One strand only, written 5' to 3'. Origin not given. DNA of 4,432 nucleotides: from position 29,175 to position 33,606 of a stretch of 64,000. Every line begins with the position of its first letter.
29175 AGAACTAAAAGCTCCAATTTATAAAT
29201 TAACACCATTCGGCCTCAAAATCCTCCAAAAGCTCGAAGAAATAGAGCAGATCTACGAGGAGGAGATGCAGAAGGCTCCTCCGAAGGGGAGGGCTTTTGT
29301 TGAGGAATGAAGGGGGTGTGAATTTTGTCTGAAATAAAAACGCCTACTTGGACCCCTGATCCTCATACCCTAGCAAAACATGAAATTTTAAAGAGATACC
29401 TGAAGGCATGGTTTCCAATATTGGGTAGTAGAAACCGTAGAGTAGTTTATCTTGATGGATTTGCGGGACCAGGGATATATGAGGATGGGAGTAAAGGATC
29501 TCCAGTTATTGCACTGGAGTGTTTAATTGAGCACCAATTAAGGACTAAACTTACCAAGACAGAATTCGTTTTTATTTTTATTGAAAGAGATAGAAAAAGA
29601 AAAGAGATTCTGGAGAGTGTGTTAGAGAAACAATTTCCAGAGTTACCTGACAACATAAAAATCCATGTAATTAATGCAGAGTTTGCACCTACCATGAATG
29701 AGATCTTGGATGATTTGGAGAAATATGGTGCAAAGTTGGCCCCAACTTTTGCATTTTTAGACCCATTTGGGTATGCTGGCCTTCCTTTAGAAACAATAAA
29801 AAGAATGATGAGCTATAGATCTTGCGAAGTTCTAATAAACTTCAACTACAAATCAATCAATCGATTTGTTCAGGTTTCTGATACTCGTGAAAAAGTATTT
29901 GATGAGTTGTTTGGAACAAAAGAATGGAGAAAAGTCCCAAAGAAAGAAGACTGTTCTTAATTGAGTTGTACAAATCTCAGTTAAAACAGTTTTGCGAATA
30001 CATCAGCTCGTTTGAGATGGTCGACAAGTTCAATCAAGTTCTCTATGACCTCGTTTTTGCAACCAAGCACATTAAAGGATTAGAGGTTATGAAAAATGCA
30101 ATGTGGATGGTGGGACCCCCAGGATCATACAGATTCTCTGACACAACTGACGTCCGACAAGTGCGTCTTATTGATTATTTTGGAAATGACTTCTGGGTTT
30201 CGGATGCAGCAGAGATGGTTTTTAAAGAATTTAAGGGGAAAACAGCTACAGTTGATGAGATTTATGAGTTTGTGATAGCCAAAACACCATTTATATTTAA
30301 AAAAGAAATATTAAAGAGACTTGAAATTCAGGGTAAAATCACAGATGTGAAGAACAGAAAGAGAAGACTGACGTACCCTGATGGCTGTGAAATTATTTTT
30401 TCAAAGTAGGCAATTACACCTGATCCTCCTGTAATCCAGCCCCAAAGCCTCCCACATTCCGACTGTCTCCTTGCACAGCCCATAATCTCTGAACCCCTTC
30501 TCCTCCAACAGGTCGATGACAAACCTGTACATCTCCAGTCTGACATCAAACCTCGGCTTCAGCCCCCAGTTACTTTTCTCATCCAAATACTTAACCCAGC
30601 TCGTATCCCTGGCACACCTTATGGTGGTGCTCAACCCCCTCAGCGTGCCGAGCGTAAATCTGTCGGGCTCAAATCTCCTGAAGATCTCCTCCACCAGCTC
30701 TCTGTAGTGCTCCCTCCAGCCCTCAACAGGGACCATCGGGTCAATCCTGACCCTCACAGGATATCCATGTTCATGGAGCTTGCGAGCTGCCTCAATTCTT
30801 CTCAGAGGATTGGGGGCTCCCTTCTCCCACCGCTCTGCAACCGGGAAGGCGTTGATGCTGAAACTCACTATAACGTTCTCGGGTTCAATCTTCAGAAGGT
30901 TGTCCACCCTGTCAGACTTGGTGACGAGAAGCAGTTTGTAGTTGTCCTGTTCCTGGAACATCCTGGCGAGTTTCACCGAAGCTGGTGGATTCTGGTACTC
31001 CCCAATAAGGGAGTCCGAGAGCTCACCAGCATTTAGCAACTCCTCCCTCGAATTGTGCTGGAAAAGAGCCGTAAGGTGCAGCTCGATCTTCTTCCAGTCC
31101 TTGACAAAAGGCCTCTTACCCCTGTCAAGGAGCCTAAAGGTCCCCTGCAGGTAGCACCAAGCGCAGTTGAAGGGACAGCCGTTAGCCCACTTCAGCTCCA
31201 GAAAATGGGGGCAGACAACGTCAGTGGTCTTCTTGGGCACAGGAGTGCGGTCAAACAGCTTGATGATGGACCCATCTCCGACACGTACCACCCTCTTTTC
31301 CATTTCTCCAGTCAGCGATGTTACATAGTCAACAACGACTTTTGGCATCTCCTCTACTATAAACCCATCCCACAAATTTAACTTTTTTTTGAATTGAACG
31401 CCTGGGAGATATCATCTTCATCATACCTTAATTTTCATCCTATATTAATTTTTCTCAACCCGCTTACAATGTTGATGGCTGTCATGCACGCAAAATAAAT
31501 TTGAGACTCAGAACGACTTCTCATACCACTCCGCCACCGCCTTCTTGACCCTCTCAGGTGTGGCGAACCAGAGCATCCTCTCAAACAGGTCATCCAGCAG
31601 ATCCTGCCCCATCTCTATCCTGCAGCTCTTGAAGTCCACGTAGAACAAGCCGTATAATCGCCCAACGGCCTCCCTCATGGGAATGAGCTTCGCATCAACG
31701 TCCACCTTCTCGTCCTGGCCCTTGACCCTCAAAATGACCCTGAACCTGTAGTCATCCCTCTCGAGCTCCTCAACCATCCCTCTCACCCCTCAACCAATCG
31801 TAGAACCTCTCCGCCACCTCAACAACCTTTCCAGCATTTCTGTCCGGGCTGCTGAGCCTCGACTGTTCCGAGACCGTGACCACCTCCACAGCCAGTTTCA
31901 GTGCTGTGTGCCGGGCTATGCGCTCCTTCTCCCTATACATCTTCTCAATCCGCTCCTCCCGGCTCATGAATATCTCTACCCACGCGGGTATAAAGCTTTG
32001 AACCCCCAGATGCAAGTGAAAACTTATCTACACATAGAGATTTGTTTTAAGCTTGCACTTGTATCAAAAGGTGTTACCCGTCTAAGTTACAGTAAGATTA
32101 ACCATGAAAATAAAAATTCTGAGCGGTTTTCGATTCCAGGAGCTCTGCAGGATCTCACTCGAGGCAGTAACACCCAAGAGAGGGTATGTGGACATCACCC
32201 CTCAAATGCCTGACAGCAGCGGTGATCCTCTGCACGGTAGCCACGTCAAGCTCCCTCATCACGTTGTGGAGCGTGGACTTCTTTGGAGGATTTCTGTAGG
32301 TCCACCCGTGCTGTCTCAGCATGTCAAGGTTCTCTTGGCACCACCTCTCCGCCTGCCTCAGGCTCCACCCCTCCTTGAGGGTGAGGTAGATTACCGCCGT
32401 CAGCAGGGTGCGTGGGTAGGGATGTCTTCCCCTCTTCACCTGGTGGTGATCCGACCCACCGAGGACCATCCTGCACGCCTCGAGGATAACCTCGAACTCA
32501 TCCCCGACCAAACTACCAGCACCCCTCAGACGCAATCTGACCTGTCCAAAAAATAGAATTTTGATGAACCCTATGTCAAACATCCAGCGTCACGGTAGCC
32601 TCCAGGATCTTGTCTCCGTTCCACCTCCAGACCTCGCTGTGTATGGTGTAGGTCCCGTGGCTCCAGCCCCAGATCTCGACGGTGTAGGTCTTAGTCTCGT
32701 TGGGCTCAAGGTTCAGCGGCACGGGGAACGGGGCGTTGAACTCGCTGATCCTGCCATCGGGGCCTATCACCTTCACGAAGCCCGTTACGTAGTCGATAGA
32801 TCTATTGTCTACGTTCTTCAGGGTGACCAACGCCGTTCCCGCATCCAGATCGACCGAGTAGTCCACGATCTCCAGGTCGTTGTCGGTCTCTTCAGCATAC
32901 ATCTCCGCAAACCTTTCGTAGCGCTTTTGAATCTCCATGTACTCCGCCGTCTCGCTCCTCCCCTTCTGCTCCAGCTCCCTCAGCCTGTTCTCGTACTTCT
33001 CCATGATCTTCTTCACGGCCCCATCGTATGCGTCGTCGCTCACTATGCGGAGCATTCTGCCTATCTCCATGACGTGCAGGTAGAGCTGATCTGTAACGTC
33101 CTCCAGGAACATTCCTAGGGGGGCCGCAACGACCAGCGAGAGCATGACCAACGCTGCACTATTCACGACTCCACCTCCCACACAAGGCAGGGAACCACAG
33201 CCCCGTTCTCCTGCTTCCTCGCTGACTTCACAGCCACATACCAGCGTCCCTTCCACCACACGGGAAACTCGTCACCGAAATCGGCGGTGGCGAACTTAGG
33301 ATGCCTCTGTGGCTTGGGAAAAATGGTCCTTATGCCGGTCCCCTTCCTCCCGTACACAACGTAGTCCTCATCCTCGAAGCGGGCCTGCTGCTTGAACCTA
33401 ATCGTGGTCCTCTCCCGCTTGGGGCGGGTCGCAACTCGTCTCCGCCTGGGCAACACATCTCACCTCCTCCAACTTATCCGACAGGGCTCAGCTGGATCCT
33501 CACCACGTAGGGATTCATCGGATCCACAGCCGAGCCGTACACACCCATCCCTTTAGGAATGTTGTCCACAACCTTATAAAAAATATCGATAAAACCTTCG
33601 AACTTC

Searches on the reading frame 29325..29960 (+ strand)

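Call 91: search_protein_families(library=pfam, proteins=[window:29325-29960:+], max_evalue=0.001)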
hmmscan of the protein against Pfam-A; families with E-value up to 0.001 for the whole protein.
window:29325-29960:+ (211 aa): 0 families

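Call 110: search_protein_families(library=padloc, proteins=[window:29325-29960:+], max_evalue=0.001)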
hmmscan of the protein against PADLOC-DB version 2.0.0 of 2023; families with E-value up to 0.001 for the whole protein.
window:29325-29960:+ (211 aa): 6 families
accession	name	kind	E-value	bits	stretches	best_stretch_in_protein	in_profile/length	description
PDLC04567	PDC-M30A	-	1.5e-37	127.5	1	8-205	8-216/381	-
PDLC04566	PDC-M30A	-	2.4e-27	93.9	1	13-202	12-206/372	-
PDLC04568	PDC-M30A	-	5.4e-24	83.2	1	12-186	12-186/368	-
PDLC04635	PDC-M41A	-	6.4e-17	60.4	1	14-203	11-213/298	-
PDLC04636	PDC-M41A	-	5.9e-14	50.5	1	15-162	10-152/281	-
PDLC04638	PDC-M41A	-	6.2e-06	24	1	15-205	15-197/275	-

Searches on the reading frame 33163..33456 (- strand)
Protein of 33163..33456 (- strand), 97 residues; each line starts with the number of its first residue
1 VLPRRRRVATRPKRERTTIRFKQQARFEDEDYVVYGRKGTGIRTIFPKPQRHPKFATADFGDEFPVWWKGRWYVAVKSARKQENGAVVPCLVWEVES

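Call 34: search_protein_families(library=pfam, proteins=[window:33163-33456:-], max_evalue=1)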
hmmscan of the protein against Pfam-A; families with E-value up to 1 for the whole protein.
window:33163-33456:- (97 aa): 1 family
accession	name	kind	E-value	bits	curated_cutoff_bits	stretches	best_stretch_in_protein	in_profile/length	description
PF11586.13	DUF3242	-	0.028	14.7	25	1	51-84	81-114/126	Protein of unknown function (DUF3242)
